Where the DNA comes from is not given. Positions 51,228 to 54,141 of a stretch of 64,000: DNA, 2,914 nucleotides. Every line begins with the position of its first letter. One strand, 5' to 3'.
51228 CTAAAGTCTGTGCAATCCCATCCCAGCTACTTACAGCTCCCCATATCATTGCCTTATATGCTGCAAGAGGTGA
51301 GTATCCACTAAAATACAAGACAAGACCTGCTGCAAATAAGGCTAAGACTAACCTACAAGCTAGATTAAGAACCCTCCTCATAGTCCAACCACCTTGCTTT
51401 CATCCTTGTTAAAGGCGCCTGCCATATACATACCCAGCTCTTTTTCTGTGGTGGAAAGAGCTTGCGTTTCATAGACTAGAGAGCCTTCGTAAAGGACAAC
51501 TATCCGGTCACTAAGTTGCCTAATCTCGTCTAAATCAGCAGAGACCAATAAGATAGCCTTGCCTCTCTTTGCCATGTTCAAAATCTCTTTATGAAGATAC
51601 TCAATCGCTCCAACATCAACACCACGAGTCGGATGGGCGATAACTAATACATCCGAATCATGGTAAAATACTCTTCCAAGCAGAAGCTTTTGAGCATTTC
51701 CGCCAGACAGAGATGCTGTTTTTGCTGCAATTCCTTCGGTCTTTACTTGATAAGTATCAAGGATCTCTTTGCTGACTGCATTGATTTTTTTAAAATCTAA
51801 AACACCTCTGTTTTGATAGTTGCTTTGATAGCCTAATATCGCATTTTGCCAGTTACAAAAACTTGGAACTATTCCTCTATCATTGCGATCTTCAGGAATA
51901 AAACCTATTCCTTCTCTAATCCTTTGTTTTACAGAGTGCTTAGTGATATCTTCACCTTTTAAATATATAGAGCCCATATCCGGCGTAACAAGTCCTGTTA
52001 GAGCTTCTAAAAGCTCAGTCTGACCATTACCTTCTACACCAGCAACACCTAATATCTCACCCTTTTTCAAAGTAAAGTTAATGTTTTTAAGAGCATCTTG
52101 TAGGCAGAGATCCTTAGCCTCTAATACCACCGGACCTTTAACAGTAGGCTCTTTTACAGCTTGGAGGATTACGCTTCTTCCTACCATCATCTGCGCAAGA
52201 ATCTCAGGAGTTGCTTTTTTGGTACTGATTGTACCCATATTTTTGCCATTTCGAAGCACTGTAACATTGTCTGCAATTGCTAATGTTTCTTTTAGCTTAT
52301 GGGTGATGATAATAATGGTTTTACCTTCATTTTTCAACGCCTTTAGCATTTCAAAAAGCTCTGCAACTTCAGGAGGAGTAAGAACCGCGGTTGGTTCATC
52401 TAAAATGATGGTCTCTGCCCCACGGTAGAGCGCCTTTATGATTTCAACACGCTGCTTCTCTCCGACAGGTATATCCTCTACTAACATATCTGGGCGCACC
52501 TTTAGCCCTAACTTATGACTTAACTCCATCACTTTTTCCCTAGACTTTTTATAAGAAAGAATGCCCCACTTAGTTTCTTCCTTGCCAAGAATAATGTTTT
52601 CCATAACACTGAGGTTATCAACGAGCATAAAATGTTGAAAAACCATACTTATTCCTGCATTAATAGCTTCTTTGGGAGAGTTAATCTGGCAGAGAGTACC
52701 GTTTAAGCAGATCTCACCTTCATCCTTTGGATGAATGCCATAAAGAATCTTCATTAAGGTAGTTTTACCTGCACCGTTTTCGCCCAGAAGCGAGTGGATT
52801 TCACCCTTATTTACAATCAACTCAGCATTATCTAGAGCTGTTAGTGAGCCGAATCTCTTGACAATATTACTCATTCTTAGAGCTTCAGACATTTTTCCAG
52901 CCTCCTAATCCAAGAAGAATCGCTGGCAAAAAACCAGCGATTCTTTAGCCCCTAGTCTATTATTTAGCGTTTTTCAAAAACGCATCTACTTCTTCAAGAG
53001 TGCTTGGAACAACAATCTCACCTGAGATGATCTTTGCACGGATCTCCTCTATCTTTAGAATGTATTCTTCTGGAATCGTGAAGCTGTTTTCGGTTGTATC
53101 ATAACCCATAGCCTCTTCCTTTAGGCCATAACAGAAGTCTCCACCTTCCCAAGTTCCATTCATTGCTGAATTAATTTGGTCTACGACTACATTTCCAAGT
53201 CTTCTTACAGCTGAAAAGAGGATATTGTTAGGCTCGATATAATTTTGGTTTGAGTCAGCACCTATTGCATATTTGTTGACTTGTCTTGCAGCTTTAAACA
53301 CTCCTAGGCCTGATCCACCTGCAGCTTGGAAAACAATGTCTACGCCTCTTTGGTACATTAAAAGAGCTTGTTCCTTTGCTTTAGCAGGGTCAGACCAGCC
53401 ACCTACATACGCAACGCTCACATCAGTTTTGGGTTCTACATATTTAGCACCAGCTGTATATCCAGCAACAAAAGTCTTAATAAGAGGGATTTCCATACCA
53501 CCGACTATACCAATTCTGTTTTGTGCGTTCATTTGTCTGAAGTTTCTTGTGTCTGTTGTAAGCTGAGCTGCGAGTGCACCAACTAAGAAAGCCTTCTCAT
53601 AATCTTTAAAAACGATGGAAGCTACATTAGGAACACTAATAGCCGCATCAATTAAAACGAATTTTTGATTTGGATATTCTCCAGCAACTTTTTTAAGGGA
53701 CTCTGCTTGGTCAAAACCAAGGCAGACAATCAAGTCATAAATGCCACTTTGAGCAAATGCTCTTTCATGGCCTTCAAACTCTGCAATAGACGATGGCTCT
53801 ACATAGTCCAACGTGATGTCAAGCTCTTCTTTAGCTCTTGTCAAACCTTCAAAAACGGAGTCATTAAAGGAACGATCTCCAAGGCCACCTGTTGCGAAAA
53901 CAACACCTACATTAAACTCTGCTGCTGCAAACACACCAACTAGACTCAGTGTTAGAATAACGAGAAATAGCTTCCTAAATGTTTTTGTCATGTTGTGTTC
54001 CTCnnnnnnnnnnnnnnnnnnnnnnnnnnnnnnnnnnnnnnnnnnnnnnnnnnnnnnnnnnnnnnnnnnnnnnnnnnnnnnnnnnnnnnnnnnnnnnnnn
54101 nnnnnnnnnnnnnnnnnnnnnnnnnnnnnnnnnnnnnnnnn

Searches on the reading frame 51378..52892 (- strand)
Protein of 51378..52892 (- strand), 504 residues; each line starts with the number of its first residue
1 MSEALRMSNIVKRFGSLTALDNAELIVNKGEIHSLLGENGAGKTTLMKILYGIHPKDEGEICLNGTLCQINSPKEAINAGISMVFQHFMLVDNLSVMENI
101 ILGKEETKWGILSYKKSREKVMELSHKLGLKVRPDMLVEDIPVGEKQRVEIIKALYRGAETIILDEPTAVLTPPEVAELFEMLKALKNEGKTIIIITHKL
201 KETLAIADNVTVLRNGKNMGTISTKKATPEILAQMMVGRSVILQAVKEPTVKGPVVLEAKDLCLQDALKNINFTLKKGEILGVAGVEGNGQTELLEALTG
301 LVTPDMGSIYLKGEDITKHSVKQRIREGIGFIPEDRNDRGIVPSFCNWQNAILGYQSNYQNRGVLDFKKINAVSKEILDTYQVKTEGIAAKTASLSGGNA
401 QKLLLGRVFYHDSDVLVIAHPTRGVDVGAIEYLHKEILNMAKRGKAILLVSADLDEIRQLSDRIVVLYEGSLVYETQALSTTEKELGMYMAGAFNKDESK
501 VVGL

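Call 54: search_protein_families(library=pfam, proteins=[window:51378-52892:-], max_evalue=0.001)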
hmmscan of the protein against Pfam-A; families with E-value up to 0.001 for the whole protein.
window:51378-52892:- (504 aa): 2 families
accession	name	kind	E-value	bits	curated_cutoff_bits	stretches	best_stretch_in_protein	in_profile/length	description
PF00005.33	ABC_tran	-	5e-49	166.9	25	2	20-169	1-137/137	ABC transporter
PF13304.12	AAA_21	-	1.6e-07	32.2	27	0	148-198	244-298/304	AAA domain, putative AbiEii toxin, Type IV TA system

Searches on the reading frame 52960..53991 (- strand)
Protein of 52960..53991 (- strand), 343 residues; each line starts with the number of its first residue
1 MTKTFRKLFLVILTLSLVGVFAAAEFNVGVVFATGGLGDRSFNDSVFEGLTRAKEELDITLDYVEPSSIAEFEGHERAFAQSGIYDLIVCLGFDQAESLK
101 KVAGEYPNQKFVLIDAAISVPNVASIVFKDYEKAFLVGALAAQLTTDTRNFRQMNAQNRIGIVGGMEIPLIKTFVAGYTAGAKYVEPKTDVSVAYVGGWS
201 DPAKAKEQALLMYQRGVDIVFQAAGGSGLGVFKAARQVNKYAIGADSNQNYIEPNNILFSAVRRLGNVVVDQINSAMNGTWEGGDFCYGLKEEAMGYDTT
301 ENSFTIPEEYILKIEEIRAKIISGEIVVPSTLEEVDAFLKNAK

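Call 54: search_protein_families(library=pfam, proteins=[window:52960-53991:-], max_evalue=0.001)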
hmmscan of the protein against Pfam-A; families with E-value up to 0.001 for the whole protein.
window:52960-53991:- (343 aa): 1 family
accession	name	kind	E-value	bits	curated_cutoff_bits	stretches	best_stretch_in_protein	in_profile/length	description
PF02608.20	Bmp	-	3.2e-70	236.9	24.1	1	28-330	3-299/301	ABC transporter substrate-binding protein PnrA-like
